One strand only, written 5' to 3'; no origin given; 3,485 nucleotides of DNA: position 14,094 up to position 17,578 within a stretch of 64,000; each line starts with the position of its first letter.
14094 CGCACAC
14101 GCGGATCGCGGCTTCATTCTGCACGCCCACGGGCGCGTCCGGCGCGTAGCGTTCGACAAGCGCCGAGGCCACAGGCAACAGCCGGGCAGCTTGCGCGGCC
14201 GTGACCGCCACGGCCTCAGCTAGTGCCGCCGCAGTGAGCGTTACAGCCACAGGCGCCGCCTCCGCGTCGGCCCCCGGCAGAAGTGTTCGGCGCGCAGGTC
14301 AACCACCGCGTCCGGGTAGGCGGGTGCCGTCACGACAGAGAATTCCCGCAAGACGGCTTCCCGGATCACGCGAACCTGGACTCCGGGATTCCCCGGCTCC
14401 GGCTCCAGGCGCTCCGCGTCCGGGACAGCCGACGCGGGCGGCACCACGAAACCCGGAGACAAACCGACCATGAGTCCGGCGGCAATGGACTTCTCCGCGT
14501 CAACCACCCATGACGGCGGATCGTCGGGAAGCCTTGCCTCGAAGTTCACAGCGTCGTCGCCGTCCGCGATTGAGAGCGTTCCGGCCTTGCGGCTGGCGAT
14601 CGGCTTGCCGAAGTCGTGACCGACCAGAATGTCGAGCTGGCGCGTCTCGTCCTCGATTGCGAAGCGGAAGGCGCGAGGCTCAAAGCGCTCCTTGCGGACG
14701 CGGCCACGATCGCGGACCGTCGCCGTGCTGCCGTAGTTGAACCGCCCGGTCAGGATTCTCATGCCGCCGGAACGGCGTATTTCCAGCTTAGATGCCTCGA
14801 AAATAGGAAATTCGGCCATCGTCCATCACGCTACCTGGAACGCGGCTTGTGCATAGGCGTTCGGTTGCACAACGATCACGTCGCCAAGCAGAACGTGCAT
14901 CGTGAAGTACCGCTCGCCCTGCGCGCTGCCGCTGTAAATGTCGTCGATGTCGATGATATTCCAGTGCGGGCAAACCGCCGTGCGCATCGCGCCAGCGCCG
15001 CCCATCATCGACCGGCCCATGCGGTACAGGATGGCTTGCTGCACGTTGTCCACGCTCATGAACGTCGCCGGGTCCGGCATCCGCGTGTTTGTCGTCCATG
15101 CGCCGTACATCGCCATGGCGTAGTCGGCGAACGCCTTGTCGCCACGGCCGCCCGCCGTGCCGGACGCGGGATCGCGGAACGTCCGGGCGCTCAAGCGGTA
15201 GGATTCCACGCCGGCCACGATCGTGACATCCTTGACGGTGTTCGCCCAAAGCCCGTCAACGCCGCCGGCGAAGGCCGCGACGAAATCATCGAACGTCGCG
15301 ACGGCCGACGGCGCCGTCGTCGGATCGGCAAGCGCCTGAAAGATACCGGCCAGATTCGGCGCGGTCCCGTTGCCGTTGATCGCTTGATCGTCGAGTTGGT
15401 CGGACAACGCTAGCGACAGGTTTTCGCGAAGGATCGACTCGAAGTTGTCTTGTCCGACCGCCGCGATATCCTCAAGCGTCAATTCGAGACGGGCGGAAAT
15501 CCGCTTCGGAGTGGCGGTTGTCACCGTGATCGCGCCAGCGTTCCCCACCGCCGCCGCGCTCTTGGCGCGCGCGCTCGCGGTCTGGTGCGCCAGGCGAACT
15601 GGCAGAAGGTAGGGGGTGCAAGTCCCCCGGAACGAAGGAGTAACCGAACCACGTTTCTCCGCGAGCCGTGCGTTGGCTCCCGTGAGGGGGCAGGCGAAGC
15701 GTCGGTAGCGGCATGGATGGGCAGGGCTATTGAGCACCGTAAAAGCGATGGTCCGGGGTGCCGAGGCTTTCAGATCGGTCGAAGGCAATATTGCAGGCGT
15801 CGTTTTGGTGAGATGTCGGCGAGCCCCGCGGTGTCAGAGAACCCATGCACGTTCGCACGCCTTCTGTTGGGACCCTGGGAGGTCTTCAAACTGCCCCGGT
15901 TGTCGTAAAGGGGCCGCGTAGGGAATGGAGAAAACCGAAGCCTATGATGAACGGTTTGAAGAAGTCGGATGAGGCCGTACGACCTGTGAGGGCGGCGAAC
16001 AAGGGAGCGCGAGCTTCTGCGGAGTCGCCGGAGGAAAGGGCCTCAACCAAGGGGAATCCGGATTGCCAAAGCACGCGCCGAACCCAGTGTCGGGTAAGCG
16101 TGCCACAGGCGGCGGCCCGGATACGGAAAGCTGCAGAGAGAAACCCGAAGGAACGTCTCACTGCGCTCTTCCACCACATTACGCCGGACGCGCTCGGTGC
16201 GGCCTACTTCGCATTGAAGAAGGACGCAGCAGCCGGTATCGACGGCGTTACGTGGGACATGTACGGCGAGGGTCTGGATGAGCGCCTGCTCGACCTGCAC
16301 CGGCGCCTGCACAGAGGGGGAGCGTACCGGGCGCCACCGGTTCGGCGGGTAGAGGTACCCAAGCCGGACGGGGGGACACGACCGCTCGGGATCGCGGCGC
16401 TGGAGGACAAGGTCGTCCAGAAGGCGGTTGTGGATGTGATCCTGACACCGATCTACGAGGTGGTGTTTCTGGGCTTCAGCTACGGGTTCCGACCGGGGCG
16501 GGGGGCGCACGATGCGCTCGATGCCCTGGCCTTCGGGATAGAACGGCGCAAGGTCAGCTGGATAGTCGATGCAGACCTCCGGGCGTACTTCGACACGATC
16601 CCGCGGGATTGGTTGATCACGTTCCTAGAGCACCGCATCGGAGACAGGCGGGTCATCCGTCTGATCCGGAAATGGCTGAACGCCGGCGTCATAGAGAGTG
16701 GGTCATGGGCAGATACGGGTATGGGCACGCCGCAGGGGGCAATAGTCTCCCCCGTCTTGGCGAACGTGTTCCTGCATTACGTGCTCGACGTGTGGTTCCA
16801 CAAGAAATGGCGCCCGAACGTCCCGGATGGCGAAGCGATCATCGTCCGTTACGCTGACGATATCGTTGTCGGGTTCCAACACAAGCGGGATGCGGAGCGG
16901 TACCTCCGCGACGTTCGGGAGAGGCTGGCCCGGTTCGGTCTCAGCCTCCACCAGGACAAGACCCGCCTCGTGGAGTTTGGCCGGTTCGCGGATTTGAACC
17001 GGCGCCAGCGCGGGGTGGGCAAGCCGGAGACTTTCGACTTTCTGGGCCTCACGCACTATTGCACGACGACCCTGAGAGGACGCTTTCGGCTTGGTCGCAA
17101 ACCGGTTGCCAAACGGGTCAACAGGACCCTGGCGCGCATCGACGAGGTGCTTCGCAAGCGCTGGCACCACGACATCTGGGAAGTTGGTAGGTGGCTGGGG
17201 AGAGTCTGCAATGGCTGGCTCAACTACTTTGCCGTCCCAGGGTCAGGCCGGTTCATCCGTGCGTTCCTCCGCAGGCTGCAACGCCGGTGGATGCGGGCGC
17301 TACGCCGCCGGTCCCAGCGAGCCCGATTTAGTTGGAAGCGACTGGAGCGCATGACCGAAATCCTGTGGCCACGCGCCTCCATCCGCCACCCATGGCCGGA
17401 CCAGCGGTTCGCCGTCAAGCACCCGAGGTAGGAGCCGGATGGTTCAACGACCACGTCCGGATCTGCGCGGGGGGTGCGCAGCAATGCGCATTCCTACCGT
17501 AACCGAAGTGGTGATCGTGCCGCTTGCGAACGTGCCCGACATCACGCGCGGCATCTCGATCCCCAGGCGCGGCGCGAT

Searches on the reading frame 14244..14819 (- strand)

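Call 71: search_protein_families(library=pfam, proteins=[window:14244-14819:-], max_evalue=0.001)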
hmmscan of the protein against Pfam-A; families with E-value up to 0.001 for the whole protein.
window:14244-14819:- (192 aa): 1 family
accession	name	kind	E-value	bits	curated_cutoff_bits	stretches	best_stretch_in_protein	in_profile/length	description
PF04586.22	Peptidase_S78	-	1.1e-15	58.6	21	1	41-178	32-157/165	Caudovirus prohead serine protease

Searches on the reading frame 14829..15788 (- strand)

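Call 71: search_protein_families(library=pfam, proteins=[window:14829-15788:-], max_evalue=0.001)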
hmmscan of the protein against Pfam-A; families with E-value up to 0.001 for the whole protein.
window:14829-15788:- (320 aa): 1 family
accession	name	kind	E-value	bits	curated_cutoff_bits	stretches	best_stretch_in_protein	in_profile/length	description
PF05065.19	Phage_capsid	-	6.4e-06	26.2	24.2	1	70-172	48-154/280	Phage capsid family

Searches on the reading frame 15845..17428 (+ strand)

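Call 22: search_protein_families(library=pfam, proteins=[window:15845-17428:+], max_evalue=0.001)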
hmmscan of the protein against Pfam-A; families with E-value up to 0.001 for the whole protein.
window:15845-17428:+ (528 aa): 2 families
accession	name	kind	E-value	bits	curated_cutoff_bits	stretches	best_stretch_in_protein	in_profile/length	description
PF00078.32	RVT_1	-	6.7e-36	124.4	29.6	1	171-403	1-204/205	Reverse transcriptase (RNA-dependent DNA polymerase)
PF08388.16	GIIM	-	0.00021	21.6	23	1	426-498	2-75/80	Group II intron, maturase-specific domain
